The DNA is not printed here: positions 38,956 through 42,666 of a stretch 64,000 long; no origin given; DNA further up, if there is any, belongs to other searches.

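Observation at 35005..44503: Metallopterin-dependent ergothioneine synthase (MES)-like fusion next to EgtD, with four uncharacterised co-oriented partner genes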

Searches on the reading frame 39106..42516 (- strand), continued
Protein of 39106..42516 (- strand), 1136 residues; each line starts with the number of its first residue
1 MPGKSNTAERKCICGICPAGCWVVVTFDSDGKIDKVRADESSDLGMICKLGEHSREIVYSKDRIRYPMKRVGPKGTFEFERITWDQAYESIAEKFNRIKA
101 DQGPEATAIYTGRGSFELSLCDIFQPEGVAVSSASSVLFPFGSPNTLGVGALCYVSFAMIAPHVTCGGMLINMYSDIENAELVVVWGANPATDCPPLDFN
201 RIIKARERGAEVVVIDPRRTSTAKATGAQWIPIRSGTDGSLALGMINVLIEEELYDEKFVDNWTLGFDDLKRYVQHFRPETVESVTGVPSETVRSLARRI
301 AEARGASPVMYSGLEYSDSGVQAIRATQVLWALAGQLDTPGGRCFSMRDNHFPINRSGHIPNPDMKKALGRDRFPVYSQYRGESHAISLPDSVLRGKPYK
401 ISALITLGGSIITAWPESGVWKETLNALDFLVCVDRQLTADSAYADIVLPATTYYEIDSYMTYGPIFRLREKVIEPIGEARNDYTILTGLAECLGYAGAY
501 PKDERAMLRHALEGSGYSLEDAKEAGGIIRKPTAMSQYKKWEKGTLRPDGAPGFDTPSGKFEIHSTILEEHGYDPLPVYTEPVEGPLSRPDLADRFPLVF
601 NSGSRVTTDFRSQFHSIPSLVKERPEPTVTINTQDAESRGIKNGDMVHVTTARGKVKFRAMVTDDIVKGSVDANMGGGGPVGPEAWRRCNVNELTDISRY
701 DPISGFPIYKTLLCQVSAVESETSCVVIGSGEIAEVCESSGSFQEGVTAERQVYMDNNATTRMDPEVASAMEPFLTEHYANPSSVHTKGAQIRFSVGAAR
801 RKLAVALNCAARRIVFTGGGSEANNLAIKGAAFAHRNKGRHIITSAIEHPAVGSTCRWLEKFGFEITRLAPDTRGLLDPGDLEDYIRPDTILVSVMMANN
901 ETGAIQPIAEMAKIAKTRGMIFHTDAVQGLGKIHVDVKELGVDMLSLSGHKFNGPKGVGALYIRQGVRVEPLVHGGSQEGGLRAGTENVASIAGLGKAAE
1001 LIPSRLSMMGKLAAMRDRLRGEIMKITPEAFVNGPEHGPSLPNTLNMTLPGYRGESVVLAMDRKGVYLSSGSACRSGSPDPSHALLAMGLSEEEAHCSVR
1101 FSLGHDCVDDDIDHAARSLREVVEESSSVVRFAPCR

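Call 97: search_protein_families(library=pfam, proteins=[L005:6060-6812:+, L004:7990-9507:+, L021:2052-3443:+, L020:3779-4285:+, L002:21437-23221:+, L002:19678-20685:+], max_evalue=0.0001)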
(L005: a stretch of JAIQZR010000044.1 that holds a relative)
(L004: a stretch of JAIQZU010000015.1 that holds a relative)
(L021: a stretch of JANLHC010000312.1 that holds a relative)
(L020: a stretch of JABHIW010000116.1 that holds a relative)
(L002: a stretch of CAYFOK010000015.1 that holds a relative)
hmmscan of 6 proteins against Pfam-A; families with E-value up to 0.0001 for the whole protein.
L005:6060-6812:+ (250 aa): 2 families
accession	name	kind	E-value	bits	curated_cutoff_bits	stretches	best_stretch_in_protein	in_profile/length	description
PF00005.33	ABC_tran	-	1.1e-35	123.7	25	1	17-162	1-136/137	ABC transporter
PF13304.12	AAA_21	-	2.3e-05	25.1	27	0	30-69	2-44/304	AAA domain, putative AbiEii toxin, Type IV TA system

L004:7990-9507:+ (505 aa): 2 families
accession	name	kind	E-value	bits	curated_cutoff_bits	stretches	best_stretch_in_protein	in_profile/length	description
PF04069.17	OpuAC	-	2.8e-55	188.1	21.2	1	31-287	2-257/257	Substrate binding domain of ABC-type glycine betaine transport system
PF00528.27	BPD_transp_1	-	1.3e-19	71.1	26.4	1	327-492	2-180/184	Binding-protein-dependent transport system inner membrane component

L021:2052-3443:+ (463 aa): 2 families
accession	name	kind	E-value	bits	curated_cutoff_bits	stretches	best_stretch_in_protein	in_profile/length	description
PF03961.19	FapA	-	9.9e-50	170.1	31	1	189-452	1-272/272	Flagellar Assembly Protein A beta solenoid domain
PF20250.3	FapA_N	-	1.2e-21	77.4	27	1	36-181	29-176/178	Flagellar Assembly Protein A N-terminal region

L020:3779-4285:+ (168 aa): 0 families

L002:21437-23221:+ (594 aa): 2 families
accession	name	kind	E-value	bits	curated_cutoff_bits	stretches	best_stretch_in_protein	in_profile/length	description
PF01432.26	Peptidase_M3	-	9.6e-56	190.4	27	1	203-575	3-449/457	Peptidase family M3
PF08439.15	Peptidase_M3_N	-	1.1e-15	58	25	1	113-182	1-70/70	Oligopeptidase F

L002:19678-20685:+ (335 aa): 2 families
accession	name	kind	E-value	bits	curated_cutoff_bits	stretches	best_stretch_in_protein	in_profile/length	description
PF13487.12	HD_5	-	3.6e-25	89.1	27.2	1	145-296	8-161/170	HD domain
PF01966.28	HD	-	2.2e-14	54.2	22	1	152-274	2-116/116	HD domain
